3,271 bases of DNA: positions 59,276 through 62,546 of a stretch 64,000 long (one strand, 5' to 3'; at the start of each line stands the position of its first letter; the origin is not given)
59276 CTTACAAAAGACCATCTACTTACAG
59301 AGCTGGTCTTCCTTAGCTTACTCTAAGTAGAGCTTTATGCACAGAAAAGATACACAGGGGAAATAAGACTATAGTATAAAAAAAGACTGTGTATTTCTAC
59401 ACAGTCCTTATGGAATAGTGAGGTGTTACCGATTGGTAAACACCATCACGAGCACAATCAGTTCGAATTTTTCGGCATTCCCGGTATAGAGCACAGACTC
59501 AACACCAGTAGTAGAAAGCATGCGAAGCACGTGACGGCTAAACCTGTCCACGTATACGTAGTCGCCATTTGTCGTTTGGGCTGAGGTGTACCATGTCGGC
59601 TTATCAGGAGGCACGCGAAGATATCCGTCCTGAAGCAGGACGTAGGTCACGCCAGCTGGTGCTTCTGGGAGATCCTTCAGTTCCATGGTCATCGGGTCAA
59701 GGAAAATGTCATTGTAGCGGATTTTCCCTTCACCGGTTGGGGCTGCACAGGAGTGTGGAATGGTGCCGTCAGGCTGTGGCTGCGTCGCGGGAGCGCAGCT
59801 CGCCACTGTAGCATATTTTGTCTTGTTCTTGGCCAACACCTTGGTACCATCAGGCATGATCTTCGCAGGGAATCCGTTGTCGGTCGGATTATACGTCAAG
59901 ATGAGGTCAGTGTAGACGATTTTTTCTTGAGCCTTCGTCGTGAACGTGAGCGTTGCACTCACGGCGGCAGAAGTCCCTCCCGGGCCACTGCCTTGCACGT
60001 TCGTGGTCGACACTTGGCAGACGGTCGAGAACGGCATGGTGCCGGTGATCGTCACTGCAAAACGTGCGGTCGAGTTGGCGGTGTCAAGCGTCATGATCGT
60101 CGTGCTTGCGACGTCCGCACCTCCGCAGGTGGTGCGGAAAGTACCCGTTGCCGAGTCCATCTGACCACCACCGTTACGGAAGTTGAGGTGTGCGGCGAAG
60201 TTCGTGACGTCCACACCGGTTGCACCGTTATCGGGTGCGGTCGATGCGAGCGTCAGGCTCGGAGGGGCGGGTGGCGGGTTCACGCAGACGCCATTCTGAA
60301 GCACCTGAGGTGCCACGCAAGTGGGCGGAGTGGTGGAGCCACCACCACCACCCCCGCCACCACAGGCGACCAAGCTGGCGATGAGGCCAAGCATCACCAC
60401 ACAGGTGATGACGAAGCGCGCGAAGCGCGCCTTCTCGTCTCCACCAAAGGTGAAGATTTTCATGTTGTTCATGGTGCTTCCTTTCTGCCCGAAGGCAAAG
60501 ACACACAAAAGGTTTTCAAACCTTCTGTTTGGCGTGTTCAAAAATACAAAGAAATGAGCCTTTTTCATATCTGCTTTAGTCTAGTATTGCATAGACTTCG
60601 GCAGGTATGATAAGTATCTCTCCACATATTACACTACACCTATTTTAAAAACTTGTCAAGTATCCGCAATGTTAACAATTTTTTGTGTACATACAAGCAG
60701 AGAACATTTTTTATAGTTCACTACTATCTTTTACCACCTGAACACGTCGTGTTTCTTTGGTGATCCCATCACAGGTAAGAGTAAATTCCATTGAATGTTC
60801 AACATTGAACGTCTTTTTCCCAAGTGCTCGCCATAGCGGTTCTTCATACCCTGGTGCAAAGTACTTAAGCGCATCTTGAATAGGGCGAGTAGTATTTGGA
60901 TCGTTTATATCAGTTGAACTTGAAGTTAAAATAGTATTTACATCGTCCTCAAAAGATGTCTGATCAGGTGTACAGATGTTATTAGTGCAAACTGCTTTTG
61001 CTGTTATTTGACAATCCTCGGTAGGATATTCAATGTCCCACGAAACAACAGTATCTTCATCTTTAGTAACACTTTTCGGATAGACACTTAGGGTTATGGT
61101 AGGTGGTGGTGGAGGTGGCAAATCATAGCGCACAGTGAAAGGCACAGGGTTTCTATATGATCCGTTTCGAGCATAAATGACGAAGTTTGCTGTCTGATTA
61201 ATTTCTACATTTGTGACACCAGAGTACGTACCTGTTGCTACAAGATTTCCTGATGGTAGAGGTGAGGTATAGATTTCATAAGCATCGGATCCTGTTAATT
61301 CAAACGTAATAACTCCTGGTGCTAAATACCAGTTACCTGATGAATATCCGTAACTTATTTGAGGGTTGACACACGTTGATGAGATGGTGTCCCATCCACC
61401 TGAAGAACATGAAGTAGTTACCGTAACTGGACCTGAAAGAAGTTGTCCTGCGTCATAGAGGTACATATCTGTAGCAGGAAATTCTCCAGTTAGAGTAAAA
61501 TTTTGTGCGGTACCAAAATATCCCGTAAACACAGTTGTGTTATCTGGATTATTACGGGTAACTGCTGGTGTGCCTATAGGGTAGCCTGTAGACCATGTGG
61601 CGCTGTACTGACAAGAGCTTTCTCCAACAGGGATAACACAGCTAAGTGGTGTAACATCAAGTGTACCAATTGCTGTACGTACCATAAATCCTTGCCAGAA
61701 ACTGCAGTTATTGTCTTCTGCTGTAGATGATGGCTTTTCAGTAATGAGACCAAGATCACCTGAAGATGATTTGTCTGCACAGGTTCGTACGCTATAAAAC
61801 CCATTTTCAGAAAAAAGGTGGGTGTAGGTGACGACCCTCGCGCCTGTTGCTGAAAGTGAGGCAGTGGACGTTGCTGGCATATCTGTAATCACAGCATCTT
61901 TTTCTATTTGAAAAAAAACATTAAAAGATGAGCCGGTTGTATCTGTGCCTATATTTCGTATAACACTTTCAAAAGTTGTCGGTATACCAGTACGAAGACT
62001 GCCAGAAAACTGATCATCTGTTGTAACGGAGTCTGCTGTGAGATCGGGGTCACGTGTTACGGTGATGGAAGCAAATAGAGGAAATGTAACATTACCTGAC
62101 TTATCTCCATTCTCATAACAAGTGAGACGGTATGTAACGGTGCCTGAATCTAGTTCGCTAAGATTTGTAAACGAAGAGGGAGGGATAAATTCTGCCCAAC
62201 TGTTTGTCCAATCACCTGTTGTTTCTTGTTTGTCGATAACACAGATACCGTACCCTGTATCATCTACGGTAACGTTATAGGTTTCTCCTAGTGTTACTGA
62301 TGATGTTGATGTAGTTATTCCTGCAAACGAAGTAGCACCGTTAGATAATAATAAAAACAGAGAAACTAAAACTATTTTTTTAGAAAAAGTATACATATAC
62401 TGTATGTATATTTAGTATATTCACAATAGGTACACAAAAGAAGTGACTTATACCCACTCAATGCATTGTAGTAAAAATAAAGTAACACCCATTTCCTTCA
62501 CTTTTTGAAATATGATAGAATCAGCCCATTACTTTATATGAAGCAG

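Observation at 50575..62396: Accessory surface island: two paralogous secreted proteins with a shared novel C-terminal domain bracket the RiPP locus and a foreign high-GC gene; giant gene contains perfect 684-nt tandem repeats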

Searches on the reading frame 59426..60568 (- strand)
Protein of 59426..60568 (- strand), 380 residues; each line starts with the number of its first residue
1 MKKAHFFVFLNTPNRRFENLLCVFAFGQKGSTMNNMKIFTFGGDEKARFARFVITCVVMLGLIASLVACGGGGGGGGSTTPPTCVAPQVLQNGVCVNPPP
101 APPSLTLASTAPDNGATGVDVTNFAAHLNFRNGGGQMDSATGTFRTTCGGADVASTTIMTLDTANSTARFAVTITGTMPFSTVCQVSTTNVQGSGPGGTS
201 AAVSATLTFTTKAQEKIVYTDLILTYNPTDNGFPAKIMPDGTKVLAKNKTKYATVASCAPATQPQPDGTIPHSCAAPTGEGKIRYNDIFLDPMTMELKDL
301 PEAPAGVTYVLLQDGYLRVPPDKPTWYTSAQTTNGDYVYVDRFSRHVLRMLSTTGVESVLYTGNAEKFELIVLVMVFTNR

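Call 5: search_protein_families(library=pfam, proteins=[window:59426-60568:-], max_evalue=0.1)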
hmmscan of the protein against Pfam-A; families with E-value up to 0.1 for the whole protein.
window:59426-60568:- (380 aa): 0 families

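Call 22: find_homologous_proteins(query=window:59426-60568:-)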
Query window:59426-60568:- (380 aa): 4 proteins with E <= 0.001 among 5108 candidates.
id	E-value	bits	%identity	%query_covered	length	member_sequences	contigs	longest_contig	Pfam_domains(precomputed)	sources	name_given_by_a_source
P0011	1.4e-253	859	100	100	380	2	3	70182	-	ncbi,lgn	-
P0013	1.9e-83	299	59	72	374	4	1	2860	-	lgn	-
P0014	2.6e-64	236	69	50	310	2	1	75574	-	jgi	jgi:hypothetical protein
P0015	1.2e-29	122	77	23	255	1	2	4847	-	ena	-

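Call 23: find_encoding_contigs(protein=P0014, flank=10000, max_places=4)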
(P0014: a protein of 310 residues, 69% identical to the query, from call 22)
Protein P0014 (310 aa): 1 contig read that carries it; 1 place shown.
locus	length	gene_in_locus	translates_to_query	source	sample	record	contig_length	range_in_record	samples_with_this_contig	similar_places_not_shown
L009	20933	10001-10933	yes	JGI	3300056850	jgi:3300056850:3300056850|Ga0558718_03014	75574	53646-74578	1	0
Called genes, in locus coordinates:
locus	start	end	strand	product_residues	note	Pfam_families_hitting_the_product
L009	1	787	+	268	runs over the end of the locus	PF01040:UbiA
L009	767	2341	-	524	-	PF20154:LNT_N (weak), PF00795:CN_hydrolase (weak)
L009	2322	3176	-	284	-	-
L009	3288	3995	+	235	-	PF04116:FA_hydroxylase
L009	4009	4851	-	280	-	-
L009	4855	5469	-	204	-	PF14360:PAP2_C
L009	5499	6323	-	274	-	-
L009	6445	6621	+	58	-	-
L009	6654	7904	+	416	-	-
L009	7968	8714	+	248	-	PF07719:TPR_2 (faint), PF13431:TPR_17 (faint), PF13432:TPR_16 (faint)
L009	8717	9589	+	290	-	-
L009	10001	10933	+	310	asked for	-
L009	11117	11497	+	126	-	-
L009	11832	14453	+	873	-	-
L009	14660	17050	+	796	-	-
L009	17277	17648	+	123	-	-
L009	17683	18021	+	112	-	-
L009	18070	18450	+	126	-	-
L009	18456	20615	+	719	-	PF17191:RecG_wedge, PF01336:tRNA_anti-codon (faint), PF04851:ResIII, PF13604:AAA_30 (faint), PF00270:DEAD, PF22590:Cas3-like_C_2 (faint), PF00271:Helicase_C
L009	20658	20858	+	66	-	-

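Call 32: search_protein_families(library=ncbifam, proteins=[window:59426-60568:-], max_evalue=0.01)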
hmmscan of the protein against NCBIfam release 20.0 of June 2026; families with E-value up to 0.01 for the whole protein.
window:59426-60568:- (380 aa): 1 family
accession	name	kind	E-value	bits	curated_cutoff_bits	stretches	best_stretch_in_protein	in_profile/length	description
NF058595.1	invert_tail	domain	0.00023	21.5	37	1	39-83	42-86/113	lipo-invert putative C-terminal anchoring domain-containing protein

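Call 71: search_protein_families(library=pfam, proteins=[L009:8717-9589:+], max_evalue=0.01)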
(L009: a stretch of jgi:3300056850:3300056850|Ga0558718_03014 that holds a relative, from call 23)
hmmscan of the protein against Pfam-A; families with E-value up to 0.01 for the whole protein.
L009:8717-9589:+ (290 aa): 0 families

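Call 83: search_dna_similar(query=window:59426-60568:-, collection=phages, mode=protein, max_evalue=0.001, max_rows=10)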
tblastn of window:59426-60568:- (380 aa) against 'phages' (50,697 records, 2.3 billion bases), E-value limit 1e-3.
No match.
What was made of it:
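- No homolog was found outside this lineage: 4 hits among 5.8 billion proteins, and none in phages (calls 22, 83).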

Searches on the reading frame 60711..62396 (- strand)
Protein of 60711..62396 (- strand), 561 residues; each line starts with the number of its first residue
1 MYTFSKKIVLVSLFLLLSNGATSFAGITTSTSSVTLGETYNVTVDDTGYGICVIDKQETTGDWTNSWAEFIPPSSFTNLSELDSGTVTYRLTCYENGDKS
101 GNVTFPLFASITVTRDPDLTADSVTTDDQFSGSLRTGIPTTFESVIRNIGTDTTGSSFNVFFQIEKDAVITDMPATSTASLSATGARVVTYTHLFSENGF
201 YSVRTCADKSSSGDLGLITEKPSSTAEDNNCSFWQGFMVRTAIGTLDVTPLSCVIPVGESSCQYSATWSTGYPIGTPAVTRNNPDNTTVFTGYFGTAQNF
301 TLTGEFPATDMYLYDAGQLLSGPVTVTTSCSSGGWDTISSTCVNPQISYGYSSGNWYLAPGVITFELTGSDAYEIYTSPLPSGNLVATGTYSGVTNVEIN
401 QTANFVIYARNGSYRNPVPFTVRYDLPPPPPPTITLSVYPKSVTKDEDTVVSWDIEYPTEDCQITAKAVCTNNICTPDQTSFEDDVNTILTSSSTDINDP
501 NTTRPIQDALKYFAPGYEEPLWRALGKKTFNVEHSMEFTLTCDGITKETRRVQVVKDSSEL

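Call 5: search_protein_families(library=pfam, proteins=[window:60711-62396:-], max_evalue=0.1)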
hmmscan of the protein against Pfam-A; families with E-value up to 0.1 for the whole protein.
window:60711-62396:- (561 aa): 1 family
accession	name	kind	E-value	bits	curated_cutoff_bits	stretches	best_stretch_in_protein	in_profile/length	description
PF22248.1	ERMP1_C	-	0.0069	16.3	27.2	1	363-446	110-192/222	Endoplasmic reticulum metallopeptidase 1, C-terminal domain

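Call 10: find_homologous_proteins(query=window:60711-62396:-)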
Query window:60711-62396:- (561 aa): 5 proteins with E <= 0.001 among 8000 candidates.
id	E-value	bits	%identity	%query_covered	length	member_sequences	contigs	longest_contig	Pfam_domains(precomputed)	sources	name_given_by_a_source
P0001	0.0e+0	1263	100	100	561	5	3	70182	-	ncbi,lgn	-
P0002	1.6e-138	481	46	95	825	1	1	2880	-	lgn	-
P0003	1.3e-67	247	32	79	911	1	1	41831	PF07705.18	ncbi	-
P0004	5.6e-7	47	34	22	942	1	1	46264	PF07705.18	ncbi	-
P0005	4.3e-6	44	33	21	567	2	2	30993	PF07705.18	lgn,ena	-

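Call 13: find_encoding_contigs(protein=P0001, flank=10000, max_places=10)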
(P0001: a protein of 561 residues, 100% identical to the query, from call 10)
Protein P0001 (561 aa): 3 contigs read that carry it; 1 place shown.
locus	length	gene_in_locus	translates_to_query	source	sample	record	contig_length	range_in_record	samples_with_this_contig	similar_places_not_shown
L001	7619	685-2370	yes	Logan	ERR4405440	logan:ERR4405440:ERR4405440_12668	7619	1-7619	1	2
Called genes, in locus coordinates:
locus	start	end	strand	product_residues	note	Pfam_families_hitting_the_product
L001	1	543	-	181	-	?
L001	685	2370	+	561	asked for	-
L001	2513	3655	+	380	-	-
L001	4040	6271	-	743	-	PF00881:Nitroreductase, PF02624:YcaO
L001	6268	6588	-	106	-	PF19673:DUF6176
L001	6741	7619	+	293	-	?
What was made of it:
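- Logan contig L001 stops at aa 293 of the giant, which is exactly where the repeats start (call 13). The p561-lipoprotein-YcaO-giant order recurs in an independent run (L001, call 13).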

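Call 14: find_encoding_contigs(protein=P0006, flank=10000, max_places=6)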
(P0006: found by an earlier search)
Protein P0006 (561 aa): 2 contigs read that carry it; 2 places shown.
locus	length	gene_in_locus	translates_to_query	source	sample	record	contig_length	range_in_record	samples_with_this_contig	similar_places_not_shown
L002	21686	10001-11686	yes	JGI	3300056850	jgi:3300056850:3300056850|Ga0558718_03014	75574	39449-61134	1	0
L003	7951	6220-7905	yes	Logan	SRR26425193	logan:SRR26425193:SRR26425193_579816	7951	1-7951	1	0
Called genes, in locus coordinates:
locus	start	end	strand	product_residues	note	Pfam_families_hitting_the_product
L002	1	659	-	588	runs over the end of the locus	PF00041:fn3 (faint), PF23608:Ig_ILCR1 (faint)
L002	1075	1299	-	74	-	-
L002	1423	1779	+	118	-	-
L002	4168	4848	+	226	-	PF02224:Cytidylate_kin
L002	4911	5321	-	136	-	-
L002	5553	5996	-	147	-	-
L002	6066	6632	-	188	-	PF02600:DsbB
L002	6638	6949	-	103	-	-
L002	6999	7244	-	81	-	-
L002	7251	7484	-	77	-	PF02604:PhdYeFM_antitox (weak)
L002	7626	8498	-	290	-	PF07549:Sec_GG (faint), PF02355:SecD_SecF_C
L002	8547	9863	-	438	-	PF21760:SecD_1st, PF22599:SecDF_P1_head, PF02355:SecD_SecF_C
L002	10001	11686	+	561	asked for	-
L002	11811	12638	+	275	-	PF04116:FA_hydroxylase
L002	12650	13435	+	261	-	PF04116:FA_hydroxylase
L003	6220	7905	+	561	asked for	-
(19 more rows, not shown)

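Call 15: find_encoding_contigs(protein=P0008, flank=10000, max_places=6)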
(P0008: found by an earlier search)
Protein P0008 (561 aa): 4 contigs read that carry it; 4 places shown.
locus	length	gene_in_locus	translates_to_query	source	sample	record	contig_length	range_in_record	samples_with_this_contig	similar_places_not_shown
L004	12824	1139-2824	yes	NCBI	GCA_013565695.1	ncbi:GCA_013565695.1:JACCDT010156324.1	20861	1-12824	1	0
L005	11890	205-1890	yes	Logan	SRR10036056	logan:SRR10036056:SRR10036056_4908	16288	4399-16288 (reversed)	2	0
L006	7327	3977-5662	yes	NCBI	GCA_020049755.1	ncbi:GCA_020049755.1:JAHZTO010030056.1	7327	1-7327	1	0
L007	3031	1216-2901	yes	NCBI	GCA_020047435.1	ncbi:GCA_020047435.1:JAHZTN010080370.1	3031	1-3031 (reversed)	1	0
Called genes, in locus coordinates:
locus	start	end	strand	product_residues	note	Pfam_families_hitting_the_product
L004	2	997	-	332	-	?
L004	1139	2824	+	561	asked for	-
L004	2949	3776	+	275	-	PF04116:FA_hydroxylase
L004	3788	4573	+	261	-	PF04116:FA_hydroxylase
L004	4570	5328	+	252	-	PF04116:FA_hydroxylase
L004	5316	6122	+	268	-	PF01040:UbiA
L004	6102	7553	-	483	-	PF00795:CN_hydrolase (weak)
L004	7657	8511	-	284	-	-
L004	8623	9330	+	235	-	PF04116:FA_hydroxylase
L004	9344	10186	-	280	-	-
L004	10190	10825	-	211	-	PF14360:PAP2_C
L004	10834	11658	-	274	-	-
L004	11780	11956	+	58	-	-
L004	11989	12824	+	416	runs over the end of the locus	-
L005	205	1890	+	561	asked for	-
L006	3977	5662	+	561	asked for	-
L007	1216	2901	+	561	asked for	-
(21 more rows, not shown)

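Call 17: find_encoding_contigs(protein=P0003, flank=10000, max_places=6)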
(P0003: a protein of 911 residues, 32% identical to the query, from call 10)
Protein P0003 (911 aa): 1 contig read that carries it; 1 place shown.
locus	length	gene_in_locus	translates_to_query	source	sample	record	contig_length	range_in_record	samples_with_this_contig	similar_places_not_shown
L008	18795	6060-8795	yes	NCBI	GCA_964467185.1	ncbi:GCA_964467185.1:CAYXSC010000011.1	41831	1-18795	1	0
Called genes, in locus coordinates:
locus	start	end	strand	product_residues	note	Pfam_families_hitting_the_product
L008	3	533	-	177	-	?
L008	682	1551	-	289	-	PF07549:Sec_GG (weak), PF02355:SecD_SecF_C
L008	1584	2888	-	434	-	PF21760:SecD_1st, PF22599:SecDF_P1_head, PF03176:MMPL (weak), PF02355:SecD_SecF_C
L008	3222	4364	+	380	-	-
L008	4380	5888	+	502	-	-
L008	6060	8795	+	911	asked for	PF07705:CARDB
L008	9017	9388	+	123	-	-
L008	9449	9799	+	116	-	PF05635:23S_rRNA_IVP, PF22296:bAvd (weak)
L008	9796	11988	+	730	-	PF17191:RecG_wedge, PF01336:tRNA_anti-codon, PF00270:DEAD, PF04851:ResIII, PF00271:Helicase_C, PF22590:Cas3-like_C_2 (faint), PF19833:RecG_dom3_C (weak)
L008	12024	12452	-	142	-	PF05014:Nuc_deoxyrib_tr, PF15891:Nuc_deoxyri_tr2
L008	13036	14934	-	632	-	PF20720:nSTAND3 (faint), PF06068:TIP49 (weak), PF05496:RuvB_N (faint), PF00004:AAA, PF17862:AAA_lid_3, PF01434:Peptidase_M41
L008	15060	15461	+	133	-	PF01668:SmpB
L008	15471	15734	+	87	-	PF01541:GIY-YIG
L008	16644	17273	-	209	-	-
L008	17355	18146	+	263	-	PF06966:DUF1295, PF02544:Steroid_dh, PF04191:PEMT, PF04140:ICMT (weak)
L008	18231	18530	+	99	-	-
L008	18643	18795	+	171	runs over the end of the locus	PF05198:IF3_N, PF00707:IF3_C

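Call 24: find_encoding_contigs(protein=P0002, flank=10000, max_places=4)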
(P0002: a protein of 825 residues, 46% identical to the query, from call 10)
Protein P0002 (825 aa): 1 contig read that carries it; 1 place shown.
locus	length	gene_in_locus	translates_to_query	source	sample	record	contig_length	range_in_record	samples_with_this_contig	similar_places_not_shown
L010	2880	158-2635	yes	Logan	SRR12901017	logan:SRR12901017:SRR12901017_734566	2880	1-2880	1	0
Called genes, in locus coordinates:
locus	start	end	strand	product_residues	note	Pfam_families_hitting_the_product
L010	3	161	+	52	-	?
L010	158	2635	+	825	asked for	-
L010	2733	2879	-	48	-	?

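Call 32: search_protein_families(library=ncbifam, proteins=[window:60711-62396:-], max_evalue=0.01)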
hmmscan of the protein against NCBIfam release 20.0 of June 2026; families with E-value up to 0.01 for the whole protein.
window:60711-62396:- (561 aa): 0 families

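Call 71: search_protein_families(library=pfam, proteins=[L008:3222-4364:+, L008:4380-5888:+], max_evalue=0.01)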
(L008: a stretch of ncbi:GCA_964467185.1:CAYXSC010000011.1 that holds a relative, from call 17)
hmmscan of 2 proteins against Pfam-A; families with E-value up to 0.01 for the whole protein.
L008:3222-4364:+ (380 aa): 0 families

L008:4380-5888:+ (502 aa): 1 family
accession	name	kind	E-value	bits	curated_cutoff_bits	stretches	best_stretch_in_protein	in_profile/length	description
PF21462.3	PsaS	-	0.0074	16.8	27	0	237-282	31-77/112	Ph 6 antigen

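Call 84: search_dna_similar(query=window:60711-62396:-, collection=phages, mode=protein, max_evalue=0.001, max_rows=10)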
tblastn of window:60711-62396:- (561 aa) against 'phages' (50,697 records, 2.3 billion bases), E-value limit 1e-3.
No match.
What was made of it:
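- Tried and rejected: tblastn of p561 and the lipoprotein against phage genomes found no match (calls 83, 84).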

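Call 88: search_protein_families(library=pfam, proteins=[P0003, P0002], max_evalue=0.05)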
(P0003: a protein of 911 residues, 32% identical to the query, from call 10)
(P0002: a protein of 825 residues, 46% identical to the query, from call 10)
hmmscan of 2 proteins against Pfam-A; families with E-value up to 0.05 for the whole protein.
P0003 (911 aa): 3 families
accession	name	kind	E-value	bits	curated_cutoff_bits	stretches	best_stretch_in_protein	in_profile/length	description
PF07705.17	CARDB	-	7.7e-18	65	22.7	2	172-282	2-99/101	CARDB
PF00720.22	SSI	-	0.0095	16.3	23.9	0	543-587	39-83/92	Subtilisin inhibitor-like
PF16656.11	Pur_ac_phosph_N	-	0.037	15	30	1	599-649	3-53/93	Purple acid Phosphatase, N-terminal domain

P0002 (825 aa): 1 family
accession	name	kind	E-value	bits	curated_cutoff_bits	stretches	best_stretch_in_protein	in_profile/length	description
PF07705.17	CARDB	-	0.0099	16.5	22.7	1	380-474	2-87/101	CARDB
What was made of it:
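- On CARDB (PF07705), in p561: The homologous region of P0003 scores 65 bits, E 7.7e-18 (call 88).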
